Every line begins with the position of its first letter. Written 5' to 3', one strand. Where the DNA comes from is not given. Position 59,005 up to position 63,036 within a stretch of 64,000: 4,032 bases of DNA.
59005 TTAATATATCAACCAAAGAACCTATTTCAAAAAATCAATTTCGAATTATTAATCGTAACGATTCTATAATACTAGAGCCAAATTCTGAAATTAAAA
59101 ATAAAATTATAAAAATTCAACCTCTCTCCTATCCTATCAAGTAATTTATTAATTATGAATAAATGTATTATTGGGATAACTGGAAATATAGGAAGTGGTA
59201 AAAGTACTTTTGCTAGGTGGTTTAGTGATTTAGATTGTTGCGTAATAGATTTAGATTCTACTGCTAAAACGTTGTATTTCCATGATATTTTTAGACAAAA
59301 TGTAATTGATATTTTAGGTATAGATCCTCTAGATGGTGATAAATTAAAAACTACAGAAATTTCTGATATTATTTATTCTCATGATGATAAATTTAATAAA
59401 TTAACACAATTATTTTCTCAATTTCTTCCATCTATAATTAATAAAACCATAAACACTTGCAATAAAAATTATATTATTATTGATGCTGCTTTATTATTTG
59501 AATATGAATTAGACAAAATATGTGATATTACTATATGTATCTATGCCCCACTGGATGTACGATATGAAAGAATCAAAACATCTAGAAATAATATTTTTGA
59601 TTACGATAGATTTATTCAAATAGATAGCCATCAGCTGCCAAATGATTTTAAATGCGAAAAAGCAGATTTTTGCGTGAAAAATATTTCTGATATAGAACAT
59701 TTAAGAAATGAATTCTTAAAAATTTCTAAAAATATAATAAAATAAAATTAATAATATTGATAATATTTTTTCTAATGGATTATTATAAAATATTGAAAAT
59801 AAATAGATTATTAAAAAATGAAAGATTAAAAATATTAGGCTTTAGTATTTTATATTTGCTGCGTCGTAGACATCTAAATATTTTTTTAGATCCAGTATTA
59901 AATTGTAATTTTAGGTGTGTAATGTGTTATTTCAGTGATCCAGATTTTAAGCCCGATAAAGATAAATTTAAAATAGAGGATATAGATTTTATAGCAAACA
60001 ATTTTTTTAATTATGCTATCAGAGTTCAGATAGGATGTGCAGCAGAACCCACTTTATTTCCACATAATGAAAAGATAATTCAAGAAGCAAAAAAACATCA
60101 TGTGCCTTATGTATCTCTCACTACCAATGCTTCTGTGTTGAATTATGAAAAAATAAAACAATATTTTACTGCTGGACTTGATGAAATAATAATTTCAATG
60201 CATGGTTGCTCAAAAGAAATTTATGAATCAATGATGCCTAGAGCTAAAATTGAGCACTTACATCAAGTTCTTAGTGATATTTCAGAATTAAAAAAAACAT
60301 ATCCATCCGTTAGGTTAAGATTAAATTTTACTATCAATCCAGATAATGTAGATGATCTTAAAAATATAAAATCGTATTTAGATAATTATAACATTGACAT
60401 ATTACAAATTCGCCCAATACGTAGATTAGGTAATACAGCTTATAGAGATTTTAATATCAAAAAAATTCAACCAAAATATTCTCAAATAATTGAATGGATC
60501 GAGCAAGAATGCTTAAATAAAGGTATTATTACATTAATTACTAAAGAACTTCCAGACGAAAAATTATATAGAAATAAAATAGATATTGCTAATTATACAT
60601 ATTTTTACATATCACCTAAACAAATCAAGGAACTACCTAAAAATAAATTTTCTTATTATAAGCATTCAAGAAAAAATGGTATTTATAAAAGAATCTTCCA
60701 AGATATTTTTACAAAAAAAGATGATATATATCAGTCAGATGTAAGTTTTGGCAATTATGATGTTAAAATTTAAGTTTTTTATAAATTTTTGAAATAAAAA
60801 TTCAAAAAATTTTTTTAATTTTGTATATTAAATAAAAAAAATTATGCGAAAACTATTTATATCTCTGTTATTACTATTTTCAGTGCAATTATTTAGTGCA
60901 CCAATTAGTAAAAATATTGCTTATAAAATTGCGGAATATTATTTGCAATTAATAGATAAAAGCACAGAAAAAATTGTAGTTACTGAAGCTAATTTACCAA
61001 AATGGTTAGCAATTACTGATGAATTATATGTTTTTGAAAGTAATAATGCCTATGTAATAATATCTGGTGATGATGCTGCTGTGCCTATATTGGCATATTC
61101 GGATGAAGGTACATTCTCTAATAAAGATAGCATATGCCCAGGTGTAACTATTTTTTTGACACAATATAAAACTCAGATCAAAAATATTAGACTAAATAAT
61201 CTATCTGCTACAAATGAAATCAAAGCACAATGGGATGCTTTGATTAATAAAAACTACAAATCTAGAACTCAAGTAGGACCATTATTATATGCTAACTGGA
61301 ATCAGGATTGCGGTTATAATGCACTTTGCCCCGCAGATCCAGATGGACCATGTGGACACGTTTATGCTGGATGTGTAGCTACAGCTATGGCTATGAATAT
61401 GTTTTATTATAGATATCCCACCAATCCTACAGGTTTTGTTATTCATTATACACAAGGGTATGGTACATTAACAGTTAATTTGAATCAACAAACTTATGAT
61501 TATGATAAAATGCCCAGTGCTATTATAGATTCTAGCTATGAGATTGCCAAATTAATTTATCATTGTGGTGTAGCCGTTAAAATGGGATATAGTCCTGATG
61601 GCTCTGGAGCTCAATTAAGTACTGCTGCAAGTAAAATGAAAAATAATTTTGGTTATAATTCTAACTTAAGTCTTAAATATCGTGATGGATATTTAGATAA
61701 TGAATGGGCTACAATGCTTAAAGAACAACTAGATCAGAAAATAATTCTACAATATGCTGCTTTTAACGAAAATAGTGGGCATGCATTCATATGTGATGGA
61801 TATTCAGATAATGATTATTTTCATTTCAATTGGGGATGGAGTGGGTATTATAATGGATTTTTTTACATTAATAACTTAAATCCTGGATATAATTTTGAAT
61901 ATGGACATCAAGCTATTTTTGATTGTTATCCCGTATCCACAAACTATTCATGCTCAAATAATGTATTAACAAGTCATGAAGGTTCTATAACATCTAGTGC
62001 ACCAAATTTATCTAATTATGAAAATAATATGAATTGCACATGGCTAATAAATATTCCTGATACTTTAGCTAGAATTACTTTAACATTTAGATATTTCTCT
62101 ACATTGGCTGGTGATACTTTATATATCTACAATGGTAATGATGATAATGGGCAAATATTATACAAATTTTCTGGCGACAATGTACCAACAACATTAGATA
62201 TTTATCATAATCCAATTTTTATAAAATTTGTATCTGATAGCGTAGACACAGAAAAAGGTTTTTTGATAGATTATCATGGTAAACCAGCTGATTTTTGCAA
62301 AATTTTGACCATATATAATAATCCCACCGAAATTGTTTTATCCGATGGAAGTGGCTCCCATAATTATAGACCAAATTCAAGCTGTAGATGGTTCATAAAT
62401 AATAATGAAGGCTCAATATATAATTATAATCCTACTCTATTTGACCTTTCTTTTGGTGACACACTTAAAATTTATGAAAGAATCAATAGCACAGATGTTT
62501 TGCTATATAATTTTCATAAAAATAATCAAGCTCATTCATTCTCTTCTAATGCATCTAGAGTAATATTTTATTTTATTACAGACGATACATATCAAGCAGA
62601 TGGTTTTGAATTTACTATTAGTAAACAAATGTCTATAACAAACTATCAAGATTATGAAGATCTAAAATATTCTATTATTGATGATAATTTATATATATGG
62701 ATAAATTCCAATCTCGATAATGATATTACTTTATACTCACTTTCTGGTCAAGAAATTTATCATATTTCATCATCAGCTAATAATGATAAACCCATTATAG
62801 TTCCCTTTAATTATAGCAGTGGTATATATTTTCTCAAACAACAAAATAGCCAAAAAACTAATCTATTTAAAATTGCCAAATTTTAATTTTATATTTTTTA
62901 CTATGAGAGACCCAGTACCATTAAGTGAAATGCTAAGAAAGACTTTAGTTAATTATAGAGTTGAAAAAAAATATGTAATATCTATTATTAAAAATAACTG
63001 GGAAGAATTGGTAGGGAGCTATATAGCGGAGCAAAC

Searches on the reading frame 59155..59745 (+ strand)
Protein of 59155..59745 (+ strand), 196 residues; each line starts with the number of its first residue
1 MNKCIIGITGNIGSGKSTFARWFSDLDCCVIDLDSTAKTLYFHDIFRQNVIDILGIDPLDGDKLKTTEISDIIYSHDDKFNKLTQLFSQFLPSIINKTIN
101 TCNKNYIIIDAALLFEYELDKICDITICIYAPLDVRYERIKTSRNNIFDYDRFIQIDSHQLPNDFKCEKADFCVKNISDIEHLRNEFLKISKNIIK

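Call 38: search_protein_families(library=pfam, proteins=[window:59155-59745:+], max_evalue=0.00001)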
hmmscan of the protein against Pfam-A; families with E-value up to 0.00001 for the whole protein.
window:59155-59745:+ (196 aa): 2 families
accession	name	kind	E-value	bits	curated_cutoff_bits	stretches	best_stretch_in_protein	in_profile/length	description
PF01121.26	CoaE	-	4.1e-25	89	27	1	5-180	2-178/180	Dephospho-CoA kinase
PF13238.12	AAA_18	-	3.9e-06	27.8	29.4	0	6-145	1-113/128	AAA domain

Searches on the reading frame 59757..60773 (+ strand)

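Call 38: search_protein_families(library=pfam, proteins=[window:59757-60773:+], max_evalue=0.00001)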
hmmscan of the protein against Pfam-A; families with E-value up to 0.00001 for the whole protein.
window:59757-60773:+ (338 aa): 1 family
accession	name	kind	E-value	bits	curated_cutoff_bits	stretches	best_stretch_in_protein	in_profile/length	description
PF04055.27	Radical_SAM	-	1e-14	55.5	29.5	1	49-178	6-139/166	Radical SAM superfamily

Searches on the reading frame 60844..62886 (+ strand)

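Call 38: search_protein_families(library=pfam, proteins=[window:60844-62886:+], max_evalue=0.00001)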
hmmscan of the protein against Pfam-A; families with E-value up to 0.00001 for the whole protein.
window:60844-62886:+ (680 aa): 3 families
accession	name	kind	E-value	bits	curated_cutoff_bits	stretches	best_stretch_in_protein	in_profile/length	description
PF01640.23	Peptidase_C10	-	1.1e-52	179.6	26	1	152-340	1-194/194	Peptidase C10 family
PF00431.26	CUB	-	6.2e-25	88.1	21.4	2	370-477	1-110/110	CUB domain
PF13734.11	Inhibitor_I69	-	1.3e-15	58.1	25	1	19-112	2-98/98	Spi protease inhibitor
